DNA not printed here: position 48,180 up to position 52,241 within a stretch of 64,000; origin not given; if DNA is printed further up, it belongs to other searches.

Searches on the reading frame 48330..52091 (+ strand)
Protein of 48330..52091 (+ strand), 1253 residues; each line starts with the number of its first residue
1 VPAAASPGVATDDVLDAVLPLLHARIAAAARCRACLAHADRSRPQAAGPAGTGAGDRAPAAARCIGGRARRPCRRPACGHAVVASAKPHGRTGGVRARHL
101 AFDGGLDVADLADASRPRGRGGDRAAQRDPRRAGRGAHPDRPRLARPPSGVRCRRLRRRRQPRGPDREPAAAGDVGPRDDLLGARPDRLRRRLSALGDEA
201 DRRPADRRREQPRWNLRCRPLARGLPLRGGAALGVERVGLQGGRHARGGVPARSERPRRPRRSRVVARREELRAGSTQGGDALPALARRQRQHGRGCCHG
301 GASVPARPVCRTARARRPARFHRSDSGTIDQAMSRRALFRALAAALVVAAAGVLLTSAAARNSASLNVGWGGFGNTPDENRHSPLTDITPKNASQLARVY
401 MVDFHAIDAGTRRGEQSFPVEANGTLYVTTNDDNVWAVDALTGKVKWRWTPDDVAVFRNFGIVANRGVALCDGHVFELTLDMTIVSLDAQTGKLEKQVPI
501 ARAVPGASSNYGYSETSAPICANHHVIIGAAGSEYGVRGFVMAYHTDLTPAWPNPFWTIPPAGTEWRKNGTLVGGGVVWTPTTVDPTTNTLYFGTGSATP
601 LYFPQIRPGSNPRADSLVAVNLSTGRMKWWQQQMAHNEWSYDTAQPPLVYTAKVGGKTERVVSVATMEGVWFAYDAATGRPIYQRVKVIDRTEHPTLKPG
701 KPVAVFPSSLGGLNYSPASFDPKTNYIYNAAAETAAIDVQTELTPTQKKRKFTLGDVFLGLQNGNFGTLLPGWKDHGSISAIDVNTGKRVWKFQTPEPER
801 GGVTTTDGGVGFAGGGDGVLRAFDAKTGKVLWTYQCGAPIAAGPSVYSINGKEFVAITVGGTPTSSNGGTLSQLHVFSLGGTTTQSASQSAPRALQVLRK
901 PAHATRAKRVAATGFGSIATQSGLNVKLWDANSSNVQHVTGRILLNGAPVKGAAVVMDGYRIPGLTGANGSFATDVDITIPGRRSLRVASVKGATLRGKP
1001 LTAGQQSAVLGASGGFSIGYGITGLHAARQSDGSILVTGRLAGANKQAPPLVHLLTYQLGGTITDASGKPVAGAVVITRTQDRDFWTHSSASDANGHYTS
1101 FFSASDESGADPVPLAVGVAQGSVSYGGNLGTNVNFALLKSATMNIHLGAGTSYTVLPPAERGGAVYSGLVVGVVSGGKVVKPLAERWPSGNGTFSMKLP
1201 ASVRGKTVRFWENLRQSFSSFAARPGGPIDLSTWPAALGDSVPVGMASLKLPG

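Call 49: search_protein_families(library=pfam, proteins=[window:48330-52091:+], max_evalue=0.001)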
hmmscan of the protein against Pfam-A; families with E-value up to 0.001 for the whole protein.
window:48330-52091:+ (1253 aa): 4 families
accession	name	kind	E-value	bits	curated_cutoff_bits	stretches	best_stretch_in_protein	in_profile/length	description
PF01011.28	PQQ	-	2.3e-66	225.2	26.7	2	370-684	1-337/595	Glucose/ethanol/alcohol dehydrogenase, beta-propeller domain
PF13360.13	PQQ_2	-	1e-20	74.8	27.6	2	776-891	2-112/233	Outer membrane protein assembly factor BamB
PF13570.13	Beta-prop_ACSF4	-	4.4e-10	39.9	133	1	777-849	29-102/329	Beta-alanine-activating enzyme, beta-propeller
PF13620.12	CarboxypepD_reg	-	1.5e-09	38.5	32.3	1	1059-1099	2-41/82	Carboxypeptidase regulatory-like domain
